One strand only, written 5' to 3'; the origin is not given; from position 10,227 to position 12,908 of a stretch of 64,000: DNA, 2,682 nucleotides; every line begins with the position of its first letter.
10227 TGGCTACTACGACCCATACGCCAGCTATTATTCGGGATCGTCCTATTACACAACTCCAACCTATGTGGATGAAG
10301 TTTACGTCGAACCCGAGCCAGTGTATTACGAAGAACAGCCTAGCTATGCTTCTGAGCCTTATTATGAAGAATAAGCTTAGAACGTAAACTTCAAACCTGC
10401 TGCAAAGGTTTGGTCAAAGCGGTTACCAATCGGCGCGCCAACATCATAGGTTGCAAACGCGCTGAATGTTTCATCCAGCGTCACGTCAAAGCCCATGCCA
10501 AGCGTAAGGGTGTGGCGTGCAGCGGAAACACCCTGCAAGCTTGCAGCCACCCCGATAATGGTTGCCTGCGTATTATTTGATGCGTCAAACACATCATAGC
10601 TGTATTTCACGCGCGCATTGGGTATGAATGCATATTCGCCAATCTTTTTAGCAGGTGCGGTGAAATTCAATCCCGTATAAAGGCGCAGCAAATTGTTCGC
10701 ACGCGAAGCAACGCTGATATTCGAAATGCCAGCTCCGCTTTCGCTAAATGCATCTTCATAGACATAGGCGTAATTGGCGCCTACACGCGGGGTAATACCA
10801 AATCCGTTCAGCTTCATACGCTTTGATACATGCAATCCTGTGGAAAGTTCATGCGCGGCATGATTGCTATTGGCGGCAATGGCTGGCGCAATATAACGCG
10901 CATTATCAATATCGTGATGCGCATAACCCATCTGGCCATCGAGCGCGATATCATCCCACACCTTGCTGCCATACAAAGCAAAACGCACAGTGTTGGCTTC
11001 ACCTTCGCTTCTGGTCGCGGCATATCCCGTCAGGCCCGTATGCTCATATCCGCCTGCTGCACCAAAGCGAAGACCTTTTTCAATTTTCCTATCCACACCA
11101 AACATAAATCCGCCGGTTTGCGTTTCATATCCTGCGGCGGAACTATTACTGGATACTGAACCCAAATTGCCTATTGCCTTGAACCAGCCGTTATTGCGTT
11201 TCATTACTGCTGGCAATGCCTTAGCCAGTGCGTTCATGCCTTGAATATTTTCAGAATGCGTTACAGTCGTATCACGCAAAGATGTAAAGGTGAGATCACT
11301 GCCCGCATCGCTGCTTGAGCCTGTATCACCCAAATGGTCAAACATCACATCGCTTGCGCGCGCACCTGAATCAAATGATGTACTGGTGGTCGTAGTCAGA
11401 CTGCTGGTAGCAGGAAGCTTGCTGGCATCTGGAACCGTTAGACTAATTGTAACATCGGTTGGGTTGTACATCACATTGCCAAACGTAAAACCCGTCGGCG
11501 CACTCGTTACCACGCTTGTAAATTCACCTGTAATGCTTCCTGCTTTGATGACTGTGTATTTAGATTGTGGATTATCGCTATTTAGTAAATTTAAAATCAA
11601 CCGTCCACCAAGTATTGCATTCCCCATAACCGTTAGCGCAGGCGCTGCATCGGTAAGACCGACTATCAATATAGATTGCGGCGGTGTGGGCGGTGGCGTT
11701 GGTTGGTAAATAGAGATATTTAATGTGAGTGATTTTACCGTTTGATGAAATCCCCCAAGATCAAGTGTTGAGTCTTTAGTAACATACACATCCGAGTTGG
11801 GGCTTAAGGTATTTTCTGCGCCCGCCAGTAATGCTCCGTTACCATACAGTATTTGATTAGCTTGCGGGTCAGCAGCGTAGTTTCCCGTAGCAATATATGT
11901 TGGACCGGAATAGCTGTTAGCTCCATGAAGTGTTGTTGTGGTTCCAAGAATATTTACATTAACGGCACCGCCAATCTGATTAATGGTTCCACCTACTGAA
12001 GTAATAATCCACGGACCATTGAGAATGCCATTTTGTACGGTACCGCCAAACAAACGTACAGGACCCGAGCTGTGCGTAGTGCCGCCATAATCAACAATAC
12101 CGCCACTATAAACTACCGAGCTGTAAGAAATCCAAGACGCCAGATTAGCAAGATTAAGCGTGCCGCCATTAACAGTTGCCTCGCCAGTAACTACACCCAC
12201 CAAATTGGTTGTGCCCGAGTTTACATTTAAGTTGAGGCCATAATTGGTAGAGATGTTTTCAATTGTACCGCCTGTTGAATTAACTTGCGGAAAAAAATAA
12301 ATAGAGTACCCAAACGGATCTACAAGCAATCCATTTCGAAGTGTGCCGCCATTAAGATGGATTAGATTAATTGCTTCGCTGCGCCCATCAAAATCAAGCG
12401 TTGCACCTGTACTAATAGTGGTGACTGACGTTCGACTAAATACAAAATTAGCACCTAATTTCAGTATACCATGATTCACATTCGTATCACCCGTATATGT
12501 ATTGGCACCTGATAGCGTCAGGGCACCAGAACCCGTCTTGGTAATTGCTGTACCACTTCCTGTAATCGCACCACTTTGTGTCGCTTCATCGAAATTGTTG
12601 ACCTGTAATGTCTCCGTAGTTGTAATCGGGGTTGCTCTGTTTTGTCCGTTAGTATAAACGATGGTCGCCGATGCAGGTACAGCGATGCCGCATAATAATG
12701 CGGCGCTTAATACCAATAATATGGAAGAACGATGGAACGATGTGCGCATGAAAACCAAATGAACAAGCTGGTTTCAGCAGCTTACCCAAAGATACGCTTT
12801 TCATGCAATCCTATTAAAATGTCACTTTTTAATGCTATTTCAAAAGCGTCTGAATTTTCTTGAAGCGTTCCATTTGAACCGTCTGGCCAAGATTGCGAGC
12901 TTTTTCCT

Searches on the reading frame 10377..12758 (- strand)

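Call 41: search_protein_families(library=pfam, proteins=[window:10377-12758:-], max_evalue=0.00001)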
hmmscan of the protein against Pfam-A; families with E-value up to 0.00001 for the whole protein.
window:10377-12758:- (793 aa): 2 families
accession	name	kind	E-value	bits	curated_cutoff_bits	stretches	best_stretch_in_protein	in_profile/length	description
PF03797.25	Autotransporter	-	1.1e-43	150.2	26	1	525-772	2-255/255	Autotransporter beta-domain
PF12951.13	PATR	-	3.9e-10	40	27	1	72-100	1-29/30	Passenger-associated-transport-repeat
